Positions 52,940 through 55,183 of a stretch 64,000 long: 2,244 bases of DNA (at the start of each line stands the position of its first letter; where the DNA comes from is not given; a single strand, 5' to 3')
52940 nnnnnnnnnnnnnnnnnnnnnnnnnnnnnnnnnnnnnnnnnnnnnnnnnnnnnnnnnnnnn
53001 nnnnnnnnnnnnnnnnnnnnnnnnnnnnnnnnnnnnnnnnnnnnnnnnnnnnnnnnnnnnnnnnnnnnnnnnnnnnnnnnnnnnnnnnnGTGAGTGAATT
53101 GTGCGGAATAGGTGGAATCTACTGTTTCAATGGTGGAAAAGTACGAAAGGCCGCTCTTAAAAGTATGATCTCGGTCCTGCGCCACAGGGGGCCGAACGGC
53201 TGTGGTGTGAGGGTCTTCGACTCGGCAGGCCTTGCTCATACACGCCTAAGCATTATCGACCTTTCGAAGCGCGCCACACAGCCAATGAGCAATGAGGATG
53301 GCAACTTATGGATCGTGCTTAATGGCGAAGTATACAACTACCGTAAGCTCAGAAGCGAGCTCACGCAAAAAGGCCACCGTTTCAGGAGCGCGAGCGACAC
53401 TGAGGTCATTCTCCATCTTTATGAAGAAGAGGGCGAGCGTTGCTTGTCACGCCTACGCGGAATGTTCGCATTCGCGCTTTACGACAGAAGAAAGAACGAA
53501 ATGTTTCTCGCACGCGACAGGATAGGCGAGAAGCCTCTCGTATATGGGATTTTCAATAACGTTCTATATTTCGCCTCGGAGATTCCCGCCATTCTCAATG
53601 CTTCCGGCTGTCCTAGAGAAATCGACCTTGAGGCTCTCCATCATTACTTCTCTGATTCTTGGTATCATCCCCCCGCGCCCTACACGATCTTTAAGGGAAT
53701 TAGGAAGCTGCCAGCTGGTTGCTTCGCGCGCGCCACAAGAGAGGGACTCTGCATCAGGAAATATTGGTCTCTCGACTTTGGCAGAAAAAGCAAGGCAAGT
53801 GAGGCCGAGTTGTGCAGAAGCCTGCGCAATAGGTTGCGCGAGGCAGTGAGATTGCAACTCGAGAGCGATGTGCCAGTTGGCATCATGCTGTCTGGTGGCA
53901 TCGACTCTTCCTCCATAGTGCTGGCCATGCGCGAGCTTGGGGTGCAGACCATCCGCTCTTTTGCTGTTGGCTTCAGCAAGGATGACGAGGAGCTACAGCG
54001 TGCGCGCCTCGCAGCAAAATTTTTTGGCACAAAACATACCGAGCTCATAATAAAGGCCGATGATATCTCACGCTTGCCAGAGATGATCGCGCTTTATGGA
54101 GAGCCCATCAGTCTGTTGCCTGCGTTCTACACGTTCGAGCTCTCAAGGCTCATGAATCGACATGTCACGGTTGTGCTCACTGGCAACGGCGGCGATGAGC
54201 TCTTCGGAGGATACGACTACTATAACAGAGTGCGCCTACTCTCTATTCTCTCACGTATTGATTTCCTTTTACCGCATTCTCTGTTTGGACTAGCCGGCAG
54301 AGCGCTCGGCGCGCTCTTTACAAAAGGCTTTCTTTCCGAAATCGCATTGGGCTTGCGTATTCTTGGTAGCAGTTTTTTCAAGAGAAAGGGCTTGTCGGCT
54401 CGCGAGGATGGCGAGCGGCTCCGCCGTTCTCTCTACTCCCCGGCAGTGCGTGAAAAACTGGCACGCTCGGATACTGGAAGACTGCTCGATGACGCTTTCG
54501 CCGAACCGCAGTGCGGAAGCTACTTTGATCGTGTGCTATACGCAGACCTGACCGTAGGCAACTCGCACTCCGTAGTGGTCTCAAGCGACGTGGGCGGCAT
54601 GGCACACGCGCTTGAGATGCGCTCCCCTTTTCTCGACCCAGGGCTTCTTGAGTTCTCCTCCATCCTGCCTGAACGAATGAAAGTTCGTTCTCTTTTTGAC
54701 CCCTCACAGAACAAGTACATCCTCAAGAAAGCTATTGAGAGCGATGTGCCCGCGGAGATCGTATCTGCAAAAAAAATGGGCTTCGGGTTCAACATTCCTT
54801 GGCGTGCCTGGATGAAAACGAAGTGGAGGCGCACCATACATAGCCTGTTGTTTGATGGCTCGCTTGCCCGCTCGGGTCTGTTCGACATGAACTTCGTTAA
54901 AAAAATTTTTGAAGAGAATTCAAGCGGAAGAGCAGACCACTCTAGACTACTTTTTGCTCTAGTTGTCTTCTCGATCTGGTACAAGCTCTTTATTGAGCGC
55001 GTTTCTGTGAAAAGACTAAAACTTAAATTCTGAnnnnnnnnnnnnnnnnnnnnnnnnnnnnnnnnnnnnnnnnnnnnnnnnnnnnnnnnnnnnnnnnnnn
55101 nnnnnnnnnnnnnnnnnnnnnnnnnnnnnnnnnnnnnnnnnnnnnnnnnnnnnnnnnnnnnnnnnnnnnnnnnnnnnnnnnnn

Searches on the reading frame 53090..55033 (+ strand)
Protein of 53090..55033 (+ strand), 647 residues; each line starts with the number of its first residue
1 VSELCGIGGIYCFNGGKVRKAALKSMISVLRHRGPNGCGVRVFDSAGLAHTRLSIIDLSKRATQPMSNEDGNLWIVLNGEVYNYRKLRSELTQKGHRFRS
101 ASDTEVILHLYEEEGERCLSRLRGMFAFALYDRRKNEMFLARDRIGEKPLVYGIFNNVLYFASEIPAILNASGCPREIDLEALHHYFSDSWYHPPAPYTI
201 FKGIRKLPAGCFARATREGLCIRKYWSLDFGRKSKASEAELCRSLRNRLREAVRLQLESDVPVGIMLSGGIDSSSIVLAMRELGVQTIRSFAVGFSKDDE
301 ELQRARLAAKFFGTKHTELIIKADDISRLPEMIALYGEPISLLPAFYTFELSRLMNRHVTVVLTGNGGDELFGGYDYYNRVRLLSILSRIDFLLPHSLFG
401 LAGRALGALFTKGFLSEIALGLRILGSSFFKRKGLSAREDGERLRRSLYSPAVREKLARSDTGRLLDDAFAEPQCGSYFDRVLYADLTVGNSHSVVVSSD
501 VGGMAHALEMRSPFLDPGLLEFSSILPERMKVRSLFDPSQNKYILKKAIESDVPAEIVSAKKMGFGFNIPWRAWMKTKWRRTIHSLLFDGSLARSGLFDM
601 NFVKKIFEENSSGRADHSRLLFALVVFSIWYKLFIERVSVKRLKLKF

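Call 3: search_protein_families(library=pfam, proteins=[window:53090-55033:+])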
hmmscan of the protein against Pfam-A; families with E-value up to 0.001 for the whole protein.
window:53090-55033:+ (647 aa): 4 families
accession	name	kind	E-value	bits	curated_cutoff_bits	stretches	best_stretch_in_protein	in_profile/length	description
PF00733.27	Asn_synthase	-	1.1e-73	249.4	21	1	245-631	2-353/354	Asparagine synthase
PF13522.11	GATase_6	-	1.7e-47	161.1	27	1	42-164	8-130/130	Glutamine amidotransferase domain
PF13537.11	GATase_7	-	5.9e-47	159.1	25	1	50-169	1-122/123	Glutamine amidotransferase domain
PF12481.13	DUF3700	-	1.8e-05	24.8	27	1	116-168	123-175/228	Aluminium induced protein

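Call 5: search_protein_families(library=ncbifam, proteins=[window:53090-55033:+], max_evalue=1e-10)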
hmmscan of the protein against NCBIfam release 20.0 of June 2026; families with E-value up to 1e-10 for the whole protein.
window:53090-55033:+ (647 aa): 9 families
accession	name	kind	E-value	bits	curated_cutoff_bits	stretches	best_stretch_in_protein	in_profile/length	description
TIGR03108.1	eps_aminotran_1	hypoth_equivalog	2.9e-144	482.1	816.9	1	4-628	1-622/628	XrtA/PEP-CTERM system amidotransferase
TIGR01536.1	asn_synth_AEB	equivalog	5.1e-124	415.1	267.1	1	5-565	1-517/517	asparagine synthase (glutamine-hydrolyzing)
TIGR03104.1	trio_amidotrans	equivalog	5.3e-119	398.1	570.1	2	4-381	1-386/589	N-acetylglutaminylglutamine amidotransferase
NF006949.0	PRK09431.1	equivalog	3e-87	293.4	499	2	4-170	1-167/554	asparagine synthase B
NF033535.1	lass_lactam_cya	exception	1.7e-67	228.5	525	1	5-371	2-375/668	lasso peptide isopeptide bond-forming cyclase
TIGR01135.1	glmS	equivalog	9.6e-19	67.3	418.05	1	45-171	65-200/607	glutamine--fructose-6-phosphate transaminase (isomerizing)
NF001484.0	PRK00331.1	subfamily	2.3e-18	66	381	1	43-171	64-201/601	isomerizing glutamine--fructose-6-phosphate transaminase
NF033561.1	macrolact_Ik_Al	subfamily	3.1e-17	62.4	300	1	177-373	130-332/561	albusnodin/ikarugamycin family macrolactam cyclase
TIGR01134.1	purF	equivalog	4.9e-15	55.8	350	1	46-170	66-201/432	amidophosphoribosyltransferase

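Call 47: find_homologous_proteins(query=window:53099-55030:+, max_evalue=1e-30)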
Query window:53099-55030:+ (644 aa): 8000 proteins with E <= 1e-30 among 8000 candidates; the best 120 are listed.
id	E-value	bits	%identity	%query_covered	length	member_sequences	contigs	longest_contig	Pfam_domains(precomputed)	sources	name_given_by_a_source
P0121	0.0e+0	1402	100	97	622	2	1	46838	PF12481.14,PF00733.28,PF13522.12,PF13537.12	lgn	-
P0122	8.3e-186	637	47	98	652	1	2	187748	PF12481.14,PF00733.28,PF13522.12,PF13537.12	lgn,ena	-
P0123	1.3e-180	620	47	98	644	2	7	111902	PF00733.28,PF13522.12,PF13537.12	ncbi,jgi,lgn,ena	-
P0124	1.3e-179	617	46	99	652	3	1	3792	PF12481.14,PF00733.28,PF13522.12,PF13537.12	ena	-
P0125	2.2e-174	600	45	99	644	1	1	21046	PF00733.28,PF13522.12,PF13537.12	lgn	-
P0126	1.0e-173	597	45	99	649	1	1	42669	PF00733.28,PF13522.12,PF13537.12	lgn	-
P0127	1.6e-168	580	44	99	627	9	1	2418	PF00733.28,PF13522.12,PF13537.12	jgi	-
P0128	1.3e-158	547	43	100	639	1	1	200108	PF12481.14,PF00733.28,PF13522.12,PF13537.12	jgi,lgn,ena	-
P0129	2.2e-158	547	41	100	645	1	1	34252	PF00733.28,PF13522.12,PF13537.12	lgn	-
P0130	4.2e-154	533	43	98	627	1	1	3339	PF00733.28,PF13522.12,PF13537.12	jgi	jgi:asparagine synthase (glutamine-hydrolysing)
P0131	7.3e-154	532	42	100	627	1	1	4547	PF00733.28,PF13522.12,PF13537.12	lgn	-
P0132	6.4e-150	519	41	99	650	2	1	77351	PF00733.28,PF13522.12,PF13537.12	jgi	-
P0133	4.5e-144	499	41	98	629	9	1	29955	PF00733.28,PF13522.12,PF13537.12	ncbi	-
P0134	3.8e-142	493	40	99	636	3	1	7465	PF12481.14,PF00733.28,PF13522.12,PF13537.12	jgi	-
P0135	7.0e-141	489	40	99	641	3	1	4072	PF12481.14,PF00733.28,PF13522.12,PF13537.12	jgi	jgi:asparagine synthase (glutamine-hydrolysing)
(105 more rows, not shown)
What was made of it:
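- Checked: One automatic gene call (622 aa) begins at a later ATG and loses the Cys (call 47).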

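Call 49: find_encoding_contigs(protein=P0123, flank=10000, max_places=2)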
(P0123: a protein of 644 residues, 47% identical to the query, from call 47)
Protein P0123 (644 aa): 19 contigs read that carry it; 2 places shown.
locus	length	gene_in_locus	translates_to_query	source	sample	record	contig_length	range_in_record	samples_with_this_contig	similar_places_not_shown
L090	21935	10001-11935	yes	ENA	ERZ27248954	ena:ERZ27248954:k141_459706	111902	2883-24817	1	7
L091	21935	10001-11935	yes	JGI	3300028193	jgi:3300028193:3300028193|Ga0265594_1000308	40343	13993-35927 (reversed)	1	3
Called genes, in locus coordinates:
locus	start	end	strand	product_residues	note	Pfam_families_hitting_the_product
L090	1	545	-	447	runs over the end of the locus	PF02878:PGM_PMM_I, PF02879:PGM_PMM_II, PF02880:PGM_PMM_III, PF00408:PGM_PMM_IV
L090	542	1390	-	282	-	PF00483:NTP_transferase, PF12804:NTP_transf_3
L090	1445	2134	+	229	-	PF00535:Glycos_transf_2, PF13641:Glyco_tranf_2_3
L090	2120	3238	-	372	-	PF04015:DUF362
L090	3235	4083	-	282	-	PF08241:Methyltransf_11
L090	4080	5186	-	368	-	PF04055:Radical_SAM, PF13186:SPASM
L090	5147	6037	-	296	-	PF00535:Glycos_transf_2, PF13641:Glyco_tranf_2_3, PF13632:Glyco_trans_2_3 (weak)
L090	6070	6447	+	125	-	-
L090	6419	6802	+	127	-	PF00892:EamA (weak)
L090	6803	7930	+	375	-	PF00534:Glycos_transf_1, PF13692:Glyco_trans_1_4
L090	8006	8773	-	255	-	PF01596:Methyltransf_3, PF13578:Methyltransf_24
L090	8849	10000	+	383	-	PF20706:GT4-conflict, PF00534:Glycos_transf_1, PF13692:Glyco_trans_1_4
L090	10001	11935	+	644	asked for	PF13522:GATase_6, PF13537:GATase_7, PF00733:Asn_synthase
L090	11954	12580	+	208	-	PF02811:PHP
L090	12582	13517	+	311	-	PF21360:PylC-like_N, PF02655:ATP-grasp_3, PF13535:ATP-grasp_4 (faint), PF15632:ATPgrasp_Ter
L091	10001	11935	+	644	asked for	PF13522:GATase_6, PF13537:GATase_7, PF00733:Asn_synthase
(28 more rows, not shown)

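Call 50: find_encoding_contigs(protein=P0128, flank=10000, max_places=1)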
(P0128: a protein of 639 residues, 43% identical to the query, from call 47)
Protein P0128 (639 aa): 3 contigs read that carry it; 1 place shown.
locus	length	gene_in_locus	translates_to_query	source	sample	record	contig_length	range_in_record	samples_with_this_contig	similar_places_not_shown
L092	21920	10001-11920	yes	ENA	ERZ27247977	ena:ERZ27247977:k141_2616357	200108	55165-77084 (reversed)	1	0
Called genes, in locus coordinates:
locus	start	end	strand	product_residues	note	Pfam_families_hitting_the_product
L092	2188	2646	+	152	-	-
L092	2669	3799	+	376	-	PF13477:Glyco_trans_4_2 (weak), PF13439:Glyco_transf_4, PF13579:Glyco_trans_4_4, PF20706:GT4-conflict (weak), PF00534:Glycos_transf_1, PF13692:Glyco_trans_1_4, PF13524:Glyco_trans_1_2 (weak)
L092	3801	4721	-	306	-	PF01073:3Beta_HSD, PF01370:Epimerase, PF02719:Polysacc_synt_2, PF04321:RmlD_sub_bind, PF05368:NmrA (weak), PF07993:NAD_binding_4 (faint), PF13460:NAD_binding_10, PF16363:GDP_Man_Dehyd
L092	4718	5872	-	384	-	PF13439:Glyco_transf_4, PF13579:Glyco_trans_4_4, PF20706:GT4-conflict, PF00534:Glycos_transf_1, PF13692:Glyco_trans_1_4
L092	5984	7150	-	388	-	PF13439:Glyco_transf_4, PF13579:Glyco_trans_4_4, PF00534:Glycos_transf_1, PF13692:Glyco_trans_1_4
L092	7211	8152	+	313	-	PF00534:Glycos_transf_1, PF13692:Glyco_trans_1_4, PF20706:GT4-conflict (weak)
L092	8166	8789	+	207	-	PF13489:Methyltransf_23, PF13847:Methyltransf_31 (weak), PF08241:Methyltransf_11, PF08242:Methyltransf_12 (weak)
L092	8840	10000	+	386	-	PF00534:Glycos_transf_1, PF13692:Glyco_trans_1_4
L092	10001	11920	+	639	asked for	PF13522:GATase_6, PF12481:DUF3700 (faint), PF13537:GATase_7, PF00733:Asn_synthase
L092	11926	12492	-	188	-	PF13489:Methyltransf_23 (weak), PF13649:Methyltransf_25 (faint), PF08241:Methyltransf_11, PF01209:Ubie_methyltran (weak)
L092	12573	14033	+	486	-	PF01943:Polysacc_synt, PF13440:Polysacc_synt_3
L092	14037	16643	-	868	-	PF02516:STT3, PF22627:AglB_core-like (weak)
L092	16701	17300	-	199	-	PF02163:Peptidase_M50 (faint)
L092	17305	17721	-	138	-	-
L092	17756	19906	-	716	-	PF02359:CDC48_N, PF02933:CDC48_2, PF13191:AAA_16, PF00004:AAA, PF17862:AAA_lid_3, PF00004:AAA, PF06068:TIP49 (weak), PF17862:AAA_lid_3, +21 more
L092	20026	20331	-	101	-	-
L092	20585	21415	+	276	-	-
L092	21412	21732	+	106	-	-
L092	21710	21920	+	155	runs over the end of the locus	-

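Call 57: find_encoding_contigs(protein=P0132, flank=10000, max_places=1)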
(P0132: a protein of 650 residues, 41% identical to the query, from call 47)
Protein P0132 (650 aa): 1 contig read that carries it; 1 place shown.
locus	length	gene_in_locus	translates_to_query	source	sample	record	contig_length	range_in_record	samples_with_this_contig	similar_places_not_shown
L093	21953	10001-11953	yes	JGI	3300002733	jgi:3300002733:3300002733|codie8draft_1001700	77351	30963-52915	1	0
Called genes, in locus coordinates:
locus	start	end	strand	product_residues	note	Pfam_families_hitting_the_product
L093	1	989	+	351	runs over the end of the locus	PF01728:FtsJ (weak), PF01209:Ubie_methyltran (weak), PF13489:Methyltransf_23, PF07021:MetW (faint), PF13847:Methyltransf_31, PF08241:Methyltransf_11, PF08242:Methyltransf_12, PF13649:Methyltransf_25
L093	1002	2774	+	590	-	PF02543:Carbam_trans_N, PF16861:Carbam_trans_C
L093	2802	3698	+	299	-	-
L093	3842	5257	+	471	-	PF04055:Radical_SAM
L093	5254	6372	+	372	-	-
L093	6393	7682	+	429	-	PF13439:Glyco_transf_4, PF13579:Glyco_trans_4_4, PF00534:Glycos_transf_1, PF13692:Glyco_trans_1_4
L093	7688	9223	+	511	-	PF02310:B12-binding, PF04055:Radical_SAM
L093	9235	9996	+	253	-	PF01209:Ubie_methyltran, PF13489:Methyltransf_23, PF07021:MetW, PF13847:Methyltransf_31, PF08241:Methyltransf_11, PF08242:Methyltransf_12, PF13649:Methyltransf_25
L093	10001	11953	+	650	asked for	PF13522:GATase_6, PF13537:GATase_7, PF00733:Asn_synthase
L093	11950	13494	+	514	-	PF01943:Polysacc_synt, PF13440:Polysacc_synt_3 (weak)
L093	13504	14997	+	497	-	-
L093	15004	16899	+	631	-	PF13522:GATase_6, PF13537:GATase_7, PF12481:DUF3700 (weak), PF00733:Asn_synthase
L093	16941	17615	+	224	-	PF00535:Glycos_transf_2, PF10111:Glyco_tranf_2_2 (weak)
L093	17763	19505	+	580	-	PF13231:PMT_2 (weak)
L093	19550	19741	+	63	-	-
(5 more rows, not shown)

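Call 58: find_encoding_contigs(protein=P0133, flank=10000, max_places=1)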
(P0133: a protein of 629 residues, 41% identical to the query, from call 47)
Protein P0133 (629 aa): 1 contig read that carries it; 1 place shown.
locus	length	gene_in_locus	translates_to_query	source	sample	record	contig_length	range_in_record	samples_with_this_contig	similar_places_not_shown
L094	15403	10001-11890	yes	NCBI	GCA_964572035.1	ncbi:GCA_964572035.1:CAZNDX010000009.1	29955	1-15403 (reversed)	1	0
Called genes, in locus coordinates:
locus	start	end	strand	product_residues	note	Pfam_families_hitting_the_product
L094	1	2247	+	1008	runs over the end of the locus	PF21436:STT3-PglB_core (faint), PF02516:STT3, PF00254:FKBP_C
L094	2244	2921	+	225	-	PF13641:Glyco_tranf_2_3 (weak), PF00535:Glycos_transf_2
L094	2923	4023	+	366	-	PF13439:Glyco_transf_4, PF13579:Glyco_trans_4_4 (weak), PF00534:Glycos_transf_1, PF13692:Glyco_trans_1_4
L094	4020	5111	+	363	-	PF13439:Glyco_transf_4, PF13579:Glyco_trans_4_4, PF00534:Glycos_transf_1, PF13692:Glyco_trans_1_4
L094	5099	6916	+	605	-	PF13522:GATase_6, PF13537:GATase_7, PF00733:Asn_synthase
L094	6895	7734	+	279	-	PF05175:MTS (weak), PF08003:Methyltransf_9, PF13489:Methyltransf_23, PF06325:PrmA, PF13847:Methyltransf_31, PF08241:Methyltransf_11, PF08242:Methyltransf_12, PF13649:Methyltransf_25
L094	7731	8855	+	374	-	PF00534:Glycos_transf_1, PF13692:Glyco_trans_1_4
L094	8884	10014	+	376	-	PF20706:GT4-conflict (weak), PF00534:Glycos_transf_1, PF13692:Glyco_trans_1_4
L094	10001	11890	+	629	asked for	PF13522:GATase_6, PF13537:GATase_7, PF00733:Asn_synthase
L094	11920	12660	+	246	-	PF01209:Ubie_methyltran (weak), PF07021:MetW (faint), PF13489:Methyltransf_23, PF13649:Methyltransf_25, PF13847:Methyltransf_31, PF08241:Methyltransf_11, PF08242:Methyltransf_12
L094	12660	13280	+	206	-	PF08241:Methyltransf_11 (weak), PF13489:Methyltransf_23, PF13847:Methyltransf_31 (weak)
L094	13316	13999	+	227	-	PF13489:Methyltransf_23, PF07021:MetW (weak), PF13847:Methyltransf_31, PF08241:Methyltransf_11, PF08242:Methyltransf_12, PF13649:Methyltransf_25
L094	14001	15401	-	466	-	?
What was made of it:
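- Closest known: PEP-CTERM/XrtA-type bacterial exopolysaccharide loci. Different: The context is archaeal, and AglB lies next to related modules (calls 50, 58).
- AglB lies next to AsnB2-type modules in L092 and L094 (calls 50, 58).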

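Call 59: find_encoding_contigs(protein=P0126, flank=10000, max_places=1)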
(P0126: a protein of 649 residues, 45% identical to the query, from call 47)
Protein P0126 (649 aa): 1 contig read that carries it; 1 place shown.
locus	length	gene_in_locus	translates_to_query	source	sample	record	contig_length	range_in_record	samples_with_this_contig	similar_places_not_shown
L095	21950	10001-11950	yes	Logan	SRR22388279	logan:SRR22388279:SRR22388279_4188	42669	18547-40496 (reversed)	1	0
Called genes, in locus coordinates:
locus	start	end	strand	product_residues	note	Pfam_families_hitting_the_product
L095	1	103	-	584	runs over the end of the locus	-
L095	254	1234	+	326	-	PF00106:adh_short (weak), PF01073:3Beta_HSD, PF01370:Epimerase, PF02719:Polysacc_synt_2, PF04321:RmlD_sub_bind, PF07993:NAD_binding_4, PF13460:NAD_binding_10, PF16363:GDP_Man_Dehyd, +1 more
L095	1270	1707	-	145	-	-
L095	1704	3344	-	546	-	-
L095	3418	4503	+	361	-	PF04015:DUF362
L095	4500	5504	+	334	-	PF03706:LPG_synthase_TM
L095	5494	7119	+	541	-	-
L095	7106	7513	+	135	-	-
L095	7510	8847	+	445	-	PF01943:Polysacc_synt, PF13440:Polysacc_synt_3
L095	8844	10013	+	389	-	PF20706:GT4-conflict (weak), PF00534:Glycos_transf_1, PF13692:Glyco_trans_1_4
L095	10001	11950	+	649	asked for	PF13522:GATase_6, PF13537:GATase_7, PF00733:Asn_synthase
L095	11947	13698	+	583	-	PF02543:Carbam_trans_N, PF22521:HypF_C_2 (weak), PF16861:Carbam_trans_C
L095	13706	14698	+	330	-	PF01073:3Beta_HSD, PF01370:Epimerase, PF02719:Polysacc_synt_2, PF04321:RmlD_sub_bind (weak), PF05368:NmrA, PF07993:NAD_binding_4, PF16363:GDP_Man_Dehyd, PF13460:NAD_binding_10, +1 more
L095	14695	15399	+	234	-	PF00483:NTP_transferase, PF12804:NTP_transf_3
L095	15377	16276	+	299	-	PF02719:Polysacc_synt_2, PF01370:Epimerase, PF04321:RmlD_sub_bind, PF01073:3Beta_HSD, PF07993:NAD_binding_4, PF16363:GDP_Man_Dehyd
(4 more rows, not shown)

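Call 69: search_protein_families(library=ncbifam, proteins=[P0123, P0128], max_evalue=1e-40)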
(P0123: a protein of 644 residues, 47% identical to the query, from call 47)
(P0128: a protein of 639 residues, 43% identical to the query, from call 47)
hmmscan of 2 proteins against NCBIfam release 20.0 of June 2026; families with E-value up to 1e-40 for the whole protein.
P0123 (644 aa): 5 families
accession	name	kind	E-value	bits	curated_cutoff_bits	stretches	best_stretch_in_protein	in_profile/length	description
TIGR03108.1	eps_aminotran_1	hypoth_equivalog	5.9e-151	504.2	816.9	1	1-623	1-623/628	XrtA/PEP-CTERM system amidotransferase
TIGR01536.1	asn_synth_AEB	equivalog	1.1e-137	460.2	267.1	1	2-559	1-517/517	asparagine synthase (glutamine-hydrolyzing)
TIGR03104.1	trio_amidotrans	equivalog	1.4e-119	400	570.1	1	1-380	1-386/589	N-acetylglutaminylglutamine amidotransferase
NF006949.0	PRK09431.1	equivalog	1.4e-93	314.3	499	1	1-169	1-168/554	asparagine synthase B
NF033535.1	lass_lactam_cya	exception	4e-76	257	525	1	1-381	1-387/668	lasso peptide isopeptide bond-forming cyclase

P0128 (639 aa): 5 families
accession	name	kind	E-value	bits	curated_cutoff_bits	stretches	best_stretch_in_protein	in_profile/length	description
TIGR01536.1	asn_synth_AEB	equivalog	3.4e-122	409.1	267.1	1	2-557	1-517/517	asparagine synthase (glutamine-hydrolyzing)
TIGR03108.1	eps_aminotran_1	hypoth_equivalog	3.6e-121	405.8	816.9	1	1-621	1-623/628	XrtA/PEP-CTERM system amidotransferase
TIGR03104.1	trio_amidotrans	equivalog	1.6e-98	330.5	570.1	1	1-378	1-386/589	N-acetylglutaminylglutamine amidotransferase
NF006949.0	PRK09431.1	equivalog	3.8e-86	289.8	499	1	1-168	1-165/554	asparagine synthase B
NF033535.1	lass_lactam_cya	exception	7.3e-63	213.2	525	1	1-275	1-272/668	lasso peptide isopeptide bond-forming cyclase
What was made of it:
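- WbqG also exceeds TIGR01536 (call 69), so that model does not discriminate.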

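Call 71: find_related_loci(query=A2, collection=metagenome_contigs, flank=10000)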
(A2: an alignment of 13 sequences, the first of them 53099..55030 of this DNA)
Query A2 (644 aa) in metagenome_contigs; peptide patterns used: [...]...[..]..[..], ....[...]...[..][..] (x = any residue, [..] = any of these).
600 stretches matched a pattern (row limit reached: there are more); 589 encode a relative of the query (tblastn E <= 1e-3); the best 80 are kept; 80 distinct loci.
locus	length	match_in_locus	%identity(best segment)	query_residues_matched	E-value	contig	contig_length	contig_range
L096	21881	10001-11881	38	1-633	8e-132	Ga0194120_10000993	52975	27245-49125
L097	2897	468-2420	36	1-634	6e-136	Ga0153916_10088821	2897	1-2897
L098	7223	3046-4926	38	1-633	7e-129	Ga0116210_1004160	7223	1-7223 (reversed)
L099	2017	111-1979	38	1-633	5e-132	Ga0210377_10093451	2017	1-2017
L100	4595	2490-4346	38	1-627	2e-124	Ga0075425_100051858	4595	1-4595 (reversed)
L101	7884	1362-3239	38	1-633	7e-123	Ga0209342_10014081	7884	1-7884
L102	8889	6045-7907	37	1-627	1e-122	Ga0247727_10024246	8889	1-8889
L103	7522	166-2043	36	1-633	4e-122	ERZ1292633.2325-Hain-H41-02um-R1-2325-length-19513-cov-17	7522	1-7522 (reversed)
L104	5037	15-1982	37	1-637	3e-123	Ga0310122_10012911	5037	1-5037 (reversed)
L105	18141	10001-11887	36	1-633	2e-120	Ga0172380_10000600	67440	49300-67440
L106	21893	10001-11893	39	1-632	8e-120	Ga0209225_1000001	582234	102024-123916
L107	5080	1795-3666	38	1-627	2e-120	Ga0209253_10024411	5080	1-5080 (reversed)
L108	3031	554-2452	35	1-642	4e-124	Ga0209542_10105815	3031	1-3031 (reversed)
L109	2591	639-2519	36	1-635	1e-125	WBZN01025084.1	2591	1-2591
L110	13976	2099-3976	36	1-633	5e-119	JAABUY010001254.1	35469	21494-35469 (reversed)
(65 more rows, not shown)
